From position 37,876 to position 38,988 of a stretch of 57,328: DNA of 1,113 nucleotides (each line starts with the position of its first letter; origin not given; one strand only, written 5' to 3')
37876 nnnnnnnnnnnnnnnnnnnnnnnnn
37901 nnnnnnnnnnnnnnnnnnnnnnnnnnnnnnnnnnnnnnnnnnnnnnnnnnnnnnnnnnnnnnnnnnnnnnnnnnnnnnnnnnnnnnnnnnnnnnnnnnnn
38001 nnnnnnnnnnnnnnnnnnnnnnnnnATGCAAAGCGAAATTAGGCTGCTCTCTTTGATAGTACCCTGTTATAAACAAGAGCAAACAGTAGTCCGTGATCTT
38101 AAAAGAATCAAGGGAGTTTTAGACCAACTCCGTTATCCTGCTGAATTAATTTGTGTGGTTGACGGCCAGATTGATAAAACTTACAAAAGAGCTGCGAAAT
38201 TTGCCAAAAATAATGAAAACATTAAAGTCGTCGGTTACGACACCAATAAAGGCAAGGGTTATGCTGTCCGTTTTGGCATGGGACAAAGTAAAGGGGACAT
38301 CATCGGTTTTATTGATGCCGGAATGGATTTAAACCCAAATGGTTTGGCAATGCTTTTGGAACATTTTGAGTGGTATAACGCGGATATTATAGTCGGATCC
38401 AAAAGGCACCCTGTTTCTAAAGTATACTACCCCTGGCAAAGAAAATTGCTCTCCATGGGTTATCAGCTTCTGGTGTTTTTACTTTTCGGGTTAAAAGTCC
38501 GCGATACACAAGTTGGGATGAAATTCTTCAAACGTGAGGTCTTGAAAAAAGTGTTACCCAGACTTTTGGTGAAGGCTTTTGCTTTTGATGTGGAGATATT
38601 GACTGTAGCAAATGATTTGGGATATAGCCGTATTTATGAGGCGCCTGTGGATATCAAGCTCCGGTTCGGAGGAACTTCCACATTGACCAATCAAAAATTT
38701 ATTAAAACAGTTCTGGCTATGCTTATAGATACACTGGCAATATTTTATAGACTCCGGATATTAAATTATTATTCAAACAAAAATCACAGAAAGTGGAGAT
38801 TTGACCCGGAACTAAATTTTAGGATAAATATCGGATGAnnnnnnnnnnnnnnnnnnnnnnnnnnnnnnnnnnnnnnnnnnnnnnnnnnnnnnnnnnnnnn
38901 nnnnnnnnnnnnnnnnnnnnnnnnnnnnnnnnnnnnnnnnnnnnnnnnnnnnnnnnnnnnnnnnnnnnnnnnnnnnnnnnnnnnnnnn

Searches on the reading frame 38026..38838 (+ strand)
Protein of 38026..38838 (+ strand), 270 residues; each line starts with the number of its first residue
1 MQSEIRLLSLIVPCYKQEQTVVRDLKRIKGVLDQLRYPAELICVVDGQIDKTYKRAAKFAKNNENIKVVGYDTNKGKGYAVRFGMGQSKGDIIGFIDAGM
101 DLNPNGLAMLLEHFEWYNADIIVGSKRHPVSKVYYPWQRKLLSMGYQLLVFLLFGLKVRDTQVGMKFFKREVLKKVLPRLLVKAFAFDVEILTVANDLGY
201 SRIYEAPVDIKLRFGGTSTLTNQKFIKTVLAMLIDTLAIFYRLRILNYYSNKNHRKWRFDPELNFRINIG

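Call 8: search_protein_families(library=pfam, proteins=[window:38026-38838:+], max_evalue=0.001)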
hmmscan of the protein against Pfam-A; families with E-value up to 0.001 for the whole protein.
window:38026-38838:+ (270 aa): 1 family
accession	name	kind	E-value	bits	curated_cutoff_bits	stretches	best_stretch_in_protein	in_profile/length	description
PF00535.33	Glycos_transf_2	-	3.6e-23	82.8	23.3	1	9-176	1-167/168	Glycosyl transferase family 2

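Call 27: search_protein_families(library=ncbifam, proteins=[window:38026-38838:+], max_evalue=0.00001)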
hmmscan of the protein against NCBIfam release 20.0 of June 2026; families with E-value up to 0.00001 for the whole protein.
window:38026-38838:+ (270 aa): 14 families
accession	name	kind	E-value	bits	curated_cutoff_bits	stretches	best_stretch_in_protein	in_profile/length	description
TIGR03937.1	PgaC_IcaA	equivalog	8.1e-15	54.7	422.3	1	3-115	42-151/407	poly-beta-1,6-N-acetyl-D-glucosamine synthase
NF047588.1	GlcsyltransPgfSStrep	equivalog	1.5e-11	44.1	500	1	8-176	3-167/308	glycosyltransferase PgfS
NF007482.0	PRK10073.1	equivalog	9.7e-10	37.9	423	1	1-120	1-116/334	glycosyltransferase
NF058614.1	PPMAGASynPpgS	equivalog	4.5e-09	36.1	370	1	10-228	4-212/226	polyprenyl-phospho-N-acetylgalactosaminyl synthase PpgS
NF007986.1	PRK10714.1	equivalog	7.9e-09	34.9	529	1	3-177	3-173/316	undecaprenyl-phosphate 4-deoxy-4-formamido-L-arabinose transferase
NF047683.1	TeichurnBiosyTuaG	equivalog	2.5e-08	33.9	400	1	1-109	1-106/252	teichuronic acid biosynthesis protein TuaG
NF010496.0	PRK13915.1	equivalog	4.2e-08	32.6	262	1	7-100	32-127/307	glucosyl-3-phosphoglycerate synthase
TIGR03111.1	glyc2_xrt_Gpos1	hypoth_equivalog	7.1e-08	31.7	363.95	1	7-116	50-158/439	TIGR03111 family XrtG-associated glycosyltransferase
NF041394.1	GtaseAglG_Halo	equivalog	1.6e-07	30.9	440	1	25-127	19-119/304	glucosyl-dolichyl phosphate glucuronosyltransferase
NF041875.1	EPS_EpsD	equivalog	2.6e-06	27.1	370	1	8-139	1-133/325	exopolysaccharide biosynthesis glycosyltransferase EpsD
TIGR04182.1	glyco_TIGR04182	equivalog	3.6e-06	26.6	325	1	29-219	16-199/293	S-layer glycoprotein N-glycosyltransferase AglJ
TIGR04283.1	glyco_like_mftF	equivalog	4.5e-06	26.4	182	1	8-111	1-94/221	TIGR04283 family arsenosugar biosynthesis glycosyltransferase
TIGR03965.1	mycofact_glyco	equivalog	5.5e-06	25.5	280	1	7-115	75-180/467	mycofactocin biosynthesis glycosyltransferase MftF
NF038299.1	EPS_HpsN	equivalog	8.6e-06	24.9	425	0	7-114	2-106/317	hormogonium polysaccharide biosynthesis glycosyltransferase HpsN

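Call 77: search_solved_structures(query=window:38026-38838:+, max_evalue=0.00001)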
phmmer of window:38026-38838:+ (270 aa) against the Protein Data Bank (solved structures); distinct sequences matched with E-value up to 0.00001: 4.
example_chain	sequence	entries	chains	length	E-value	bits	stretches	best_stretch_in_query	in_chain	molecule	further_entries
5mlz_A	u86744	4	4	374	1.2e-13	54.4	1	8-224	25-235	Dolichol monophosphate mannose synthase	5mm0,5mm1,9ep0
5eke_A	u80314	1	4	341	6.4e-12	48.8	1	8-171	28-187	Uncharacterized glycosyltransferase sll0501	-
5ekp_C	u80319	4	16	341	6.4e-12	48.8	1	8-171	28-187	Uncharacterized glycosyltransferase sll0501 | Glycosyltransferase sll0501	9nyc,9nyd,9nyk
9nye_A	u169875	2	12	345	6.6e-12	48.7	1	8-171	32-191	Glycosyltransferase sll0501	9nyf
